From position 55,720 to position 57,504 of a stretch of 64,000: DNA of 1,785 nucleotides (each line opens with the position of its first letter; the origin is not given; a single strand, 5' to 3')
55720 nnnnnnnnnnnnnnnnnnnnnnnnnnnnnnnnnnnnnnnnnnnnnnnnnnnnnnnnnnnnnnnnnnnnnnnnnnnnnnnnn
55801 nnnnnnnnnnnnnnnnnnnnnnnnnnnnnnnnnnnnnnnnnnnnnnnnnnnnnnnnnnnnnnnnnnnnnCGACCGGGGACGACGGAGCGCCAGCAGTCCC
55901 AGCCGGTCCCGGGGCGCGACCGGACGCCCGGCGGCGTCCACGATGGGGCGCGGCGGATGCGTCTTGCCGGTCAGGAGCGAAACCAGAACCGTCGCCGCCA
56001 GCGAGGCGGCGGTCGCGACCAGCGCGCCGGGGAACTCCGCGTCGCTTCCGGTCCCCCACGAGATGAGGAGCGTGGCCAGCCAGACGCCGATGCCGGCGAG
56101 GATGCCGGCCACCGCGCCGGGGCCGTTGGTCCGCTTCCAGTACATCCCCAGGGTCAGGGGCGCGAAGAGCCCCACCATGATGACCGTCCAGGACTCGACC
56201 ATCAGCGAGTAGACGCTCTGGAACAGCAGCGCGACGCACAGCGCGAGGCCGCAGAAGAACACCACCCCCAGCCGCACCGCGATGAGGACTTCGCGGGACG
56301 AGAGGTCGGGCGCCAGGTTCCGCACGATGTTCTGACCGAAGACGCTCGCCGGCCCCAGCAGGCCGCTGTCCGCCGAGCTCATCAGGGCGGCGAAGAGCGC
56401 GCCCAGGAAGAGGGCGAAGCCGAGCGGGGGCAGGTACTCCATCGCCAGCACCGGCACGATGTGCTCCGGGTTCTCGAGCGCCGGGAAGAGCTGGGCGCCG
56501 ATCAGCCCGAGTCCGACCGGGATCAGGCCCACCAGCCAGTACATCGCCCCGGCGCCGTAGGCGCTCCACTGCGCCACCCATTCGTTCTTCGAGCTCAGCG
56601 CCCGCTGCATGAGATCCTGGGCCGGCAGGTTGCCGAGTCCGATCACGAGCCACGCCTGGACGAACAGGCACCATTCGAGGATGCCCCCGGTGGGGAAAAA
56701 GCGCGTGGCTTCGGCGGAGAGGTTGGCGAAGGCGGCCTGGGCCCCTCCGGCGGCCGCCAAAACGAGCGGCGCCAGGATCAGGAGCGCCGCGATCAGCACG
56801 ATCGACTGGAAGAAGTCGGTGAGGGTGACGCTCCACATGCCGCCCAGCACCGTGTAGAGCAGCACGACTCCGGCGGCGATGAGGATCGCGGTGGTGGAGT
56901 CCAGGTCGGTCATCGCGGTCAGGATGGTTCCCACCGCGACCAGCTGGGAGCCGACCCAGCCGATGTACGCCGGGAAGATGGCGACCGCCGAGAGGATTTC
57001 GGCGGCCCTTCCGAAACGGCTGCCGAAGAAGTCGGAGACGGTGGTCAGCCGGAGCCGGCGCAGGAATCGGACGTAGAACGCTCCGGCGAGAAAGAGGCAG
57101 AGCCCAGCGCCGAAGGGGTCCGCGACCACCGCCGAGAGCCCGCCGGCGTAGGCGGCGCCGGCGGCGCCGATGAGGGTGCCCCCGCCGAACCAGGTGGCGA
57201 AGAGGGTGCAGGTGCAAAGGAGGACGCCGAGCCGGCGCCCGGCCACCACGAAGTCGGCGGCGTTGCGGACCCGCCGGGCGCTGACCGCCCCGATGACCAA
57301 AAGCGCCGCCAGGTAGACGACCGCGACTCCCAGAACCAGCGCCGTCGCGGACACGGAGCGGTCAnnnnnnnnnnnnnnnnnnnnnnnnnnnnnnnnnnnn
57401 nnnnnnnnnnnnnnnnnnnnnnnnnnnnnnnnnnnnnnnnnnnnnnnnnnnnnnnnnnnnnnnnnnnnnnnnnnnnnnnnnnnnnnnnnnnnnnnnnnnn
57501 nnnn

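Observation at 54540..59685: Five-gene translationally coupled minus-strand operon: aminotransferase, 2-hydroxyacid dehydrogenase, SSS symporter, GNAT, TIGR02206-like membrane protein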

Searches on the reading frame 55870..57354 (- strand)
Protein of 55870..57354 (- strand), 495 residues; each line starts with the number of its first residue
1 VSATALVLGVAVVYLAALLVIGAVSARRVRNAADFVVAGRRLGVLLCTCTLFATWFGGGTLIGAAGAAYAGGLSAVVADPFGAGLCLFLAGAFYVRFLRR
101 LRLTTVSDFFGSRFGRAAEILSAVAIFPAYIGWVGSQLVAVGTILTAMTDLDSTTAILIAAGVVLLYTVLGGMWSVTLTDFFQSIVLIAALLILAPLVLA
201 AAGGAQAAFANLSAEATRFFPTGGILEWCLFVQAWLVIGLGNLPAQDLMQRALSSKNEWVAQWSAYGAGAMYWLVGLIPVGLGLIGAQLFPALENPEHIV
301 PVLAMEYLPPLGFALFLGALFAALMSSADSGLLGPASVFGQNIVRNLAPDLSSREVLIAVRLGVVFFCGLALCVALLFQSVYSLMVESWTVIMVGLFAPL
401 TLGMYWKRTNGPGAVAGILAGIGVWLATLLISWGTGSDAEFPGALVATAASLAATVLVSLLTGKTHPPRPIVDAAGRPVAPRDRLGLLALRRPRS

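Call 4: search_protein_families(library=pfam, proteins=[window:55870-57354:-], max_evalue=0.01)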
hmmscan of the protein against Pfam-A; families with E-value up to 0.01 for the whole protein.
window:55870-57354:- (495 aa): 1 family
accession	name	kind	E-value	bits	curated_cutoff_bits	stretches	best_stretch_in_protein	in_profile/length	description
PF00474.23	SSF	-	2.9e-44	152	22.8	1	35-421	1-406/406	Sodium:solute symporter family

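Call 5: search_protein_families(library=ncbifam, proteins=[window:55870-57354:-], max_evalue=0.01)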
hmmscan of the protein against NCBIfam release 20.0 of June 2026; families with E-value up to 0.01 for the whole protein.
window:55870-57354:- (495 aa): 8 families
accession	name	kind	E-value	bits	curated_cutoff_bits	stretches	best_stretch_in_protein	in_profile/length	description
TIGR00813.1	sss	superfamily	1.3e-53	182.5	184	1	35-421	1-411/411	sodium/solute symporter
TIGR02119.1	panF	equivalog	3.2e-39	135.3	328.05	1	12-427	8-436/471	sodium/pantothenate symporter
TIGR02121.1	Na_Pro_sym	equivalog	9.1e-33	113.7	515.5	1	9-426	5-435/488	sodium/proline symporter PutP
TIGR03648.1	Na_symport_lg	subfamily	4.1e-28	98.1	320.75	2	12-202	4-194/547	VC_2705 family sodium/solute symporter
NF007790.0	PRK10484.1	equivalog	1.3e-24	86.9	401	1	4-467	4-484/527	solute:sodium symporter family transporter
NF011948.0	PRK15419.1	equivalog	6.8e-13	48.3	955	1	5-422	5-438/502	sodium/proline symporter PutP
NF006903.2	PRK09395.1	subfamily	1.6e-05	23.5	750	1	9-206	39-236/552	cation/acetate symporter ActP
NF008849.0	PRK11886.1-4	equivalog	0.0013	17.9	474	1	398-477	129-207/320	bifunctional biotin--[acetyl-CoA-carboxylase] ligase/biotin operon repressor BirA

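Call 18: search_solved_structures(query=window:55870-57354:-, max_evalue=0.00001)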
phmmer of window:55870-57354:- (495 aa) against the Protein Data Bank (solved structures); distinct sequences matched with E-value up to 0.00001: 19.
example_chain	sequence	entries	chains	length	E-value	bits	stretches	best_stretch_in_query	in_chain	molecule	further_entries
9rws_A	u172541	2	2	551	1e-48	169.9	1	13-471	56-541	Solute carrier family 5 (High affinity choline transporter), member 7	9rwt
8j74_A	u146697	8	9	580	7.3e-39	137.4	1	9-423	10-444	High affinity choline transporter 1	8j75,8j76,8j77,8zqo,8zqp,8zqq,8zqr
9bfi_A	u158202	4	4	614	8.6e-39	137.2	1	9-423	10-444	High affinity choline transporter 1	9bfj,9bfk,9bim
5nv9_A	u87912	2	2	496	6.7e-22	81.5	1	10-460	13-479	Putative sodium:solute symporter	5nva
7wmv_A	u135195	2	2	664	1.5e-15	60.5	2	300-440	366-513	Sodium/glucose cotransporter 1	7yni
26va_A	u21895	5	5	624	1.6e-15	60.4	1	12-428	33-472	Sodium-dependent multivitamin transporter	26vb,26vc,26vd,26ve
9zfl_A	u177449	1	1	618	2.8e-14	56.3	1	28-205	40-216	Sodium/iodide cotransporter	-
7sla_A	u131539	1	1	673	1.4e-13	54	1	7-208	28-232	Sodium/glucose cotransporter 1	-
7sl8_A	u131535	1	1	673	1.4e-13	54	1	7-208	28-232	Sodium/glucose cotransporter 1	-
2xq2_A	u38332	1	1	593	1.5e-13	54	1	280-424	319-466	SODIUM/GLUCOSE COTRANSPORTER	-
7uuy_A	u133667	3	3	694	1.3e-12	50.8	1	28-449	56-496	Sodium/iodide cotransporter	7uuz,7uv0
3dh4_A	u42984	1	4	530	2.4e-11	46.7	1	280-424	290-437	Sodium/glucose cotransporter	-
2xq2_B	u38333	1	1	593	6e-11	45.3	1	280-424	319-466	SODIUM/GLUCOSE COTRANSPORTER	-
7vsi_A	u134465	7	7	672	4.7e-09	39.1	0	9-217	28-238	Sodium/glucose cotransporter 2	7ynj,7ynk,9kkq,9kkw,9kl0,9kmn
8hb0_A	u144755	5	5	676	4.8e-09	39.1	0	9-217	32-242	Sodium/glucose cotransporter 2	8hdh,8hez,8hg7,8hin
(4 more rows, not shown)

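Call 25: find_homologous_proteins(query=window:55870-57354:-, max_evalue=1e-20)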
Query window:55870-57354:- (495 aa): 504 proteins with E <= 1e-20 among 8000 candidates; the best 120 are listed.
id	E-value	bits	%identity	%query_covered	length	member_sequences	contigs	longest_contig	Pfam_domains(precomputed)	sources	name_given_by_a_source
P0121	0.0e+0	1040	100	100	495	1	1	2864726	PF00474.24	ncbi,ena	-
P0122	1.5e-258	877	84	100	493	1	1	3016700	PF00474.24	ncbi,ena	-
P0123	3.6e-242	823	78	99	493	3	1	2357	PF00474.24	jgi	-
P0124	6.3e-238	809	78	99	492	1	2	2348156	PF00474.24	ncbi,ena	-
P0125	7.4e-212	723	70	100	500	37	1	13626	PF00474.24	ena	-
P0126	8.9e-212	723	72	95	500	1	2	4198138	PF00474.24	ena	-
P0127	2.0e-210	718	71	97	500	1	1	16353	PF00474.24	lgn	-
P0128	9.6e-210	716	71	99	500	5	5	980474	PF00474.24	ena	-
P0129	1.3e-209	715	70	100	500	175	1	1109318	PF00474.24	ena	-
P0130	1.3e-207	709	68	100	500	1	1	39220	PF00474.24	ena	-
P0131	2.3e-206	705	71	94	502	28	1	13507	PF00474.24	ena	-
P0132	4.4e-206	704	70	95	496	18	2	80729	PF00474.24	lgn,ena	-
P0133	4.2e-202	691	67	100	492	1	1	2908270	PF00474.24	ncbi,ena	-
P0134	4.4e-198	677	69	96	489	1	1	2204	PF00474.24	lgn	-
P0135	5.2e-198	677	69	95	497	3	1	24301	PF00474.24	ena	-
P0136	1.3e-193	663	67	95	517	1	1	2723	PF00474.24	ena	-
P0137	1.3e-192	659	74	86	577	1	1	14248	PF00474.24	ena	-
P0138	1.2e-191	656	66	99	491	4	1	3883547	PF00474.24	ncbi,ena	-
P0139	1.4e-191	656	66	99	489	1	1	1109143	PF00474.24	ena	-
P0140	1.8e-190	652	68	94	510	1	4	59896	PF00474.24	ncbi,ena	-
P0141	9.8e-190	650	67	95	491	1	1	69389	PF00474.24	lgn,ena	-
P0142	1.4e-185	636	64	99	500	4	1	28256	PF00474.24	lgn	-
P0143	1.3e-166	574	70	80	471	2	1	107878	PF00474.24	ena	-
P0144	1.4e-159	550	55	100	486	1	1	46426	PF00474.24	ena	-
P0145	2.1e-158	547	55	100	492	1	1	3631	PF00474.24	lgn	-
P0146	4.1e-158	546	56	99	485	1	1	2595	PF00474.24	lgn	-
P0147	3.0e-156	539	56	99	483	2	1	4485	PF00474.24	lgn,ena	-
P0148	2.9e-155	536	55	99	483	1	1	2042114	PF00474.24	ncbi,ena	-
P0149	2.0e-153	530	54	95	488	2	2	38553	PF00474.24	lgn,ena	-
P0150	1.9e-152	527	54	97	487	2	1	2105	PF00474.24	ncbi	-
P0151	6.2e-152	525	53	100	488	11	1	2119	PF00474.24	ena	-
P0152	2.6e-150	520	54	93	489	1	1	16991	PF00474.24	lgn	-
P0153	4.6e-148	512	53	99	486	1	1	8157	PF00474.24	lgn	-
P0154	1.8e-147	510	50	100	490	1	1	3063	PF00474.24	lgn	-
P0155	4.8e-144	499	50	99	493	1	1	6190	PF00474.24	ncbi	-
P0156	3.3e-142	493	50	98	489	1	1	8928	PF00474.24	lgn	-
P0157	3.0e-141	490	54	90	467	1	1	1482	PF00474.24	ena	-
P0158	7.7e-141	489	51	99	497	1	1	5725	PF00474.24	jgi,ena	-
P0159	9.6e-141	488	49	100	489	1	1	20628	PF00474.24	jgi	jgi:SSS family transporter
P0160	1.4e-139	485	51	99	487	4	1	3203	PF00474.24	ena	-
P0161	4.0e-139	483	50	99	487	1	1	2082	PF00474.24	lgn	-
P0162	6.7e-139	482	49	100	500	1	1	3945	PF00474.24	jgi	-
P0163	8.7e-139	482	48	99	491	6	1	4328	PF00474.24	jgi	jgi:SSS family transporter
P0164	8.4e-138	479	48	100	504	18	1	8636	PF00474.24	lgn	-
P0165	3.8e-137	476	48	100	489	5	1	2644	PF00474.24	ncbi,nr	ncbi:MAG: sodium/solute symporter [Candidatus Aminicenantes bacterium]|nr:sodium/solute symporter [C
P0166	1.6e-136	474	48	100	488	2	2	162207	PF00474.24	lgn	-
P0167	1.9e-136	474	50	99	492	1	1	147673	PF00474.24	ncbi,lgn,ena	-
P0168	1.6e-135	471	50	96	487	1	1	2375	PF00474.24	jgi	-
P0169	4.0e-135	470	47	99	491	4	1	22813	PF00474.24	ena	-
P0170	4.6e-135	470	48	99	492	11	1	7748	PF00474.24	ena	-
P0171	1.4e-134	468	46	100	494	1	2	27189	PF00474.24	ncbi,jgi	ncbi:MAG: sodium:solute symporter family protein [Candidatus Aminicenantes bacterium]|jgi:SSS family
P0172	1.5e-134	468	48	99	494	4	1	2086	PF00474.24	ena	-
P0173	1.8e-134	468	49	99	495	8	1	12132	PF00474.24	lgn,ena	-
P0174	2.3e-134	467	48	99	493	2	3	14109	PF00474.24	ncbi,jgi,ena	-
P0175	2.9e-134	467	50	95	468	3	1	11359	PF00474.24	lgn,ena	-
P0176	5.7e-134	466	50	96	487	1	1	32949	PF00474.24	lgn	-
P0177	2.5e-133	464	48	99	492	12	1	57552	PF00474.24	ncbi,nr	ncbi:MAG: sodium:solute symporter family protein [Acidobacteria bacterium]|nr:sodium:solute symporte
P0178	4.1e-133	463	46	98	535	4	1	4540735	PF00474.24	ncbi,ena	-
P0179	5.5e-133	463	50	98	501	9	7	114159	PF00474.24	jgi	-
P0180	6.2e-133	463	48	100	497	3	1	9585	PF00474.24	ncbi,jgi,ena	-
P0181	1.1e-132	462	48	99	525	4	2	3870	PF00474.24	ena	-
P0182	1.6e-132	461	51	96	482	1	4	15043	PF00474.24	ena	-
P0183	2.0e-132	461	49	97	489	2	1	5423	PF00474.24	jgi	-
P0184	2.4e-132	461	52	96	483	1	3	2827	PF00474.24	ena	-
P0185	2.8e-132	460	52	97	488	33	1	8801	PF00474.24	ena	-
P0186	3.1e-132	460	48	100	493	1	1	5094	PF00474.24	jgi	jgi:SSS family transporter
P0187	5.1e-132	460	50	98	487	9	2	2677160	PF00474.24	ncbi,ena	-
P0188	9.9e-132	459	50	98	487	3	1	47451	PF00474.24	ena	-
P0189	1.6e-131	458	50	98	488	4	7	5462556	PF00474.24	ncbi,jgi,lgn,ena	jgi:SSS family transporter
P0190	2.0e-131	458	49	99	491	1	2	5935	PF00474.24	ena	-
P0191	3.4e-131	457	46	99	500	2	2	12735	PF00474.24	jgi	jgi:SSS family transporter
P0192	4.2e-131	457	50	98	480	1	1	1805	PF00474.24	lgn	-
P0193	4.6e-131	456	46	99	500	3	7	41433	PF00474.24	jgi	jgi:SSS family transporter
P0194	1.0e-130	455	51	95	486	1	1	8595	PF00474.24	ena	-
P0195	1.1e-130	455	52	87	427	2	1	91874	PF00474.24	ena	-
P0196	1.3e-130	455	51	96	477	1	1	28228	PF00474.24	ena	-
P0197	1.5e-130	455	51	96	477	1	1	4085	PF00474.24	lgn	-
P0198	1.6e-130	455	49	99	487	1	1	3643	PF00474.24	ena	-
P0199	1.8e-130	454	51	96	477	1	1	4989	PF00474.24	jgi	-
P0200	1.8e-130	454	51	96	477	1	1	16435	PF00474.24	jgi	-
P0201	2.1e-130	454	51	96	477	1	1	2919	PF00474.24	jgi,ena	-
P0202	2.4e-130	454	51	96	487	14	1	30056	PF00474.24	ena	-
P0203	2.9e-130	454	51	96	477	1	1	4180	PF00474.24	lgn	-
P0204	3.4e-130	454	51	96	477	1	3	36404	PF00474.24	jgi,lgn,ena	-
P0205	3.8e-130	453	51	96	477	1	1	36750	PF00474.24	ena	-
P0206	4.3e-130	453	51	96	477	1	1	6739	PF00474.24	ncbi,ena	-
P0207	4.3e-130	453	51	96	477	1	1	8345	PF00474.24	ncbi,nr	ncbi:MAG: sodium:solute symporter family protein [Candidatus Latescibacterota bacterium]|nr:sodium:s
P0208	4.4e-130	453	51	96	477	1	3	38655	PF00474.24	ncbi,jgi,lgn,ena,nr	ncbi:MAG: sodium:solute symporter family protein [Candidatus Latescibacteria bacterium]|jgi:SSS fami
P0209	4.6e-130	453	51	96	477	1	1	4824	PF00474.24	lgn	-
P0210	5.1e-130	453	51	96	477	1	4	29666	PF00474.24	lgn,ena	-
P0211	5.2e-130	453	50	96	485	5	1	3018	PF00474.24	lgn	-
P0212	5.4e-130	453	51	96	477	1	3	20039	PF00474.24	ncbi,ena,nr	ncbi:MAG: sodium:solute symporter [Gemmatimonadaceae bacterium]|nr:sodium:solute symporter [Gemmatim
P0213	5.6e-130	453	51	96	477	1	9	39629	PF00474.24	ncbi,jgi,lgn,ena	-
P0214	5.7e-130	453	51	96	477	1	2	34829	PF00474.24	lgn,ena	-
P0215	5.9e-130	453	48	97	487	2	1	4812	PF00474.24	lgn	-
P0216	6.2e-130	453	51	96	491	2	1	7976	PF00474.24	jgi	-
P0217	8.4e-130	452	50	96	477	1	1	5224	PF00474.24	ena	-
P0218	1.1e-129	452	49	98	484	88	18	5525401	PF00474.24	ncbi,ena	-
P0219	1.4e-129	451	50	98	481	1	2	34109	PF00474.24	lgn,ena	-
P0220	1.5e-129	451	51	96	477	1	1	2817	PF00474.24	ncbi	-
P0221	2.7e-129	451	49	96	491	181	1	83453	PF00474.24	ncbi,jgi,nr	ncbi:MAG: sodium:solute symporter family protein [Candidatus Latescibacteria bacterium]|nr:sodium:so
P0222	4.5e-129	450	49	98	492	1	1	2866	PF00474.24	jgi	jgi:SSS family transporter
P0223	5.5e-129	450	50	98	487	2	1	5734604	PF00474.24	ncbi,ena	-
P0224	7.8e-129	449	50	96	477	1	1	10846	PF00474.24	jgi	-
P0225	1.5e-128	448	50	98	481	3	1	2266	PF00474.24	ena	-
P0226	1.5e-128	448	49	98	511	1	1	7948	PF00474.24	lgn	-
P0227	1.9e-128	448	50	97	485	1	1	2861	PF00474.24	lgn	-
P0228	1.9e-128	448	49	96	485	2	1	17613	PF00474.24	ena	-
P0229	2.1e-128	448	49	100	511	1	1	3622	PF00474.24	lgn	-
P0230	2.4e-128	447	49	100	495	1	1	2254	PF00474.24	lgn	-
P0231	2.7e-128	447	50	98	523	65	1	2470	PF00474.24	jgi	jgi:SSS family solute:Na+ symporter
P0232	2.9e-128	447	48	97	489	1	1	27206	PF00474.24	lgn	-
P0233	2.9e-128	447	49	96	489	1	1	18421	PF00474.24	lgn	-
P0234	4.5e-128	447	48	98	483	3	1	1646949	PF00474.24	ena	-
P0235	7.8e-128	446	50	97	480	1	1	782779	PF00474.24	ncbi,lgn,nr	ncbi:MAG: sodium/solute symporter [Acidobacteria bacterium]|nr:sodium/solute symporter [Acidobacteri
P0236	8.3e-128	446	50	99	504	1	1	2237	PF00474.24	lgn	-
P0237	8.8e-128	446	49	95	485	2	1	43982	PF00474.24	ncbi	-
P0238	1.1e-127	445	50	97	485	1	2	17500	PF00474.24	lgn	-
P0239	1.3e-127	445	47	99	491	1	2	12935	PF00474.24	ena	-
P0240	1.4e-127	445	50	94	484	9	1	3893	PF00474.24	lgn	-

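Call 27: find_encoding_contigs(protein=P0148, flank=5000, max_places=2)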
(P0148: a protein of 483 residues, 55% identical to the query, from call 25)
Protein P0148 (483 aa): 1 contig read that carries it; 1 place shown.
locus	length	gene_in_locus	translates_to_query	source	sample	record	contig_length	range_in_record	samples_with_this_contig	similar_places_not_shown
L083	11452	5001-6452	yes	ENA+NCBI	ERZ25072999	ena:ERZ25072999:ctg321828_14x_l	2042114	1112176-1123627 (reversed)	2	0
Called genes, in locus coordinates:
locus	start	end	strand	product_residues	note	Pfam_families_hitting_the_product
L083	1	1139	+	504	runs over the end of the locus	PF02129:Peptidase_S15 (weak), PF12146:Hydrolase_4 (faint), PF00326:Peptidase_S9 (faint), PF08840:BAAT_C (weak)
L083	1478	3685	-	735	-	PF00486:Trans_reg_C, PF00930:DPPIV_N (faint), PF26549:Tricorn_N, PF26550:Tricorn_2nd (faint), PF23381:Beta-prop_IFT122_1st (faint), PF07676:PD40 (weak), PF26549:Tricorn_N, PF07676:PD40 (weak), +1 more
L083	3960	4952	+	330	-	PF13431:TPR_17 (faint), PF13432:TPR_16 (weak), PF00515:TPR_1 (faint), PF07719:TPR_2 (weak), PF13181:TPR_8 (faint), PF13414:TPR_11 (weak), PF13432:TPR_16 (weak), PF14559:TPR_19 (faint)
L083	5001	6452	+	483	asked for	PF00474:SSF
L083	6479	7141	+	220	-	PF00583:Acetyltransf_1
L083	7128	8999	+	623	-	PF01266:DAO (weak), PF13450:NAD_binding_8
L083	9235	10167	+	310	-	-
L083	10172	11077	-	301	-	-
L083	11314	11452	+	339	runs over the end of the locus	-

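Call 28: find_encoding_contigs(protein=P0189, flank=5000, max_places=2)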
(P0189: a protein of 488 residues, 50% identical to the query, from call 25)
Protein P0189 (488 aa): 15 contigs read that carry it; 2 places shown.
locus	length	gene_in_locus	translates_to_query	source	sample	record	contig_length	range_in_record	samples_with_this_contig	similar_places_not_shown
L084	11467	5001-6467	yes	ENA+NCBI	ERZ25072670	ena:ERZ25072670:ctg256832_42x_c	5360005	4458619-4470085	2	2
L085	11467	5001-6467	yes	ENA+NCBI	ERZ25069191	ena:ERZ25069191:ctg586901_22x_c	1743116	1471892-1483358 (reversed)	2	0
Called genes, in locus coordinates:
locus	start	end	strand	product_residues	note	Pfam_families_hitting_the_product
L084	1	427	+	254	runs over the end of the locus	PF01145:Band_7, PF13421:Band_7_1 (weak)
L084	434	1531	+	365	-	PF13506:Glyco_transf_21, PF00535:Glycos_transf_2, PF13641:Glyco_tranf_2_3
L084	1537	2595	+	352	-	PF04055:Radical_SAM, PF13186:SPASM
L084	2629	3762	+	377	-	PF13506:Glyco_transf_21, PF00535:Glycos_transf_2, PF10111:Glyco_tranf_2_2 (faint), PF13641:Glyco_tranf_2_3, PF13632:Glyco_trans_2_3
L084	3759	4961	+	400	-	PF03576:Peptidase_S58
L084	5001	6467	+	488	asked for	PF00474:SSF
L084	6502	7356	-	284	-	PF00731:AIRC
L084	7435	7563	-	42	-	-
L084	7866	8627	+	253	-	PF03328:HpcH_HpaI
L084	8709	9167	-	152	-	PF21173:DksA-like_N (weak), PF01258:zf-dskA_traR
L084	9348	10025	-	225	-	PF00730:HhH-GPD, PF00633:HHH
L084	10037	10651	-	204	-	PF00685:Sulfotransfer_1, PF13469:Sulfotransfer_3 (faint)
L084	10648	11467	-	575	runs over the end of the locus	PF14716:HHH_8, PF14520:HHH_5, PF14791:DNA_pol_B_thumb, PF01876:RNase_P_p30 (faint), PF02811:PHP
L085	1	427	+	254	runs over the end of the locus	PF01145:Band_7, PF13421:Band_7_1 (weak)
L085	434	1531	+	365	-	PF13506:Glyco_transf_21, PF00535:Glycos_transf_2, PF13641:Glyco_tranf_2_3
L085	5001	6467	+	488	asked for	PF00474:SSF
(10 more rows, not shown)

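Call 29: find_encoding_contigs(protein=P0208, flank=5000, max_places=2)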
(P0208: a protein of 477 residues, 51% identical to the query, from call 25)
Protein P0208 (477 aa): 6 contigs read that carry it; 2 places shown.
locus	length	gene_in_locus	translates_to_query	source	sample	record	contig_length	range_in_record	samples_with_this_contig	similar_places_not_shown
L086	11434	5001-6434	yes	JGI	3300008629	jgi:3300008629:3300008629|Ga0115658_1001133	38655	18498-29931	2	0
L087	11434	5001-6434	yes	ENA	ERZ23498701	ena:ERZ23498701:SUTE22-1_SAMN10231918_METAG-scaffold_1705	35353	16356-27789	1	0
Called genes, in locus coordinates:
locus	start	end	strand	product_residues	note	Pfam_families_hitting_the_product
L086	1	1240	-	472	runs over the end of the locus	PF00072:Response_reg, PF07728:AAA_5 (faint), PF00158:Sigma54_activat, PF14532:Sigma54_activ_2, PF25601:AAA_lid_14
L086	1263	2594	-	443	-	PF07719:TPR_2 (faint), PF13432:TPR_16 (faint), PF20308:TPR-S (weak), PF13414:TPR_11 (faint), PF02518:HATPase_c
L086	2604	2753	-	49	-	-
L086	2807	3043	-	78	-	-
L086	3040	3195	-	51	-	-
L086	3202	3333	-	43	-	-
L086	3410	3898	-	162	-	-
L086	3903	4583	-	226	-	PF04012:PspA_IM30, PF27865:CHP04376 (weak)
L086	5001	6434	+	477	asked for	PF00474:SSF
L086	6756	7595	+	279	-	PF03781:FGE-sulfatase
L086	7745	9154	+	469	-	PF00171:Aldedh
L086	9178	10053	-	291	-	PF01063:Aminotran_4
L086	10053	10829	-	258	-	PF01261:AP_endonuc_2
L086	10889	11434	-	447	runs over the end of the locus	PF01546:Peptidase_M20, PF07687:M20_dimer (weak)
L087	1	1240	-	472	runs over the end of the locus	PF00072:Response_reg, PF07728:AAA_5 (faint), PF00158:Sigma54_activat, PF14532:Sigma54_activ_2, PF25601:AAA_lid_14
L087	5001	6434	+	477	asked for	PF00474:SSF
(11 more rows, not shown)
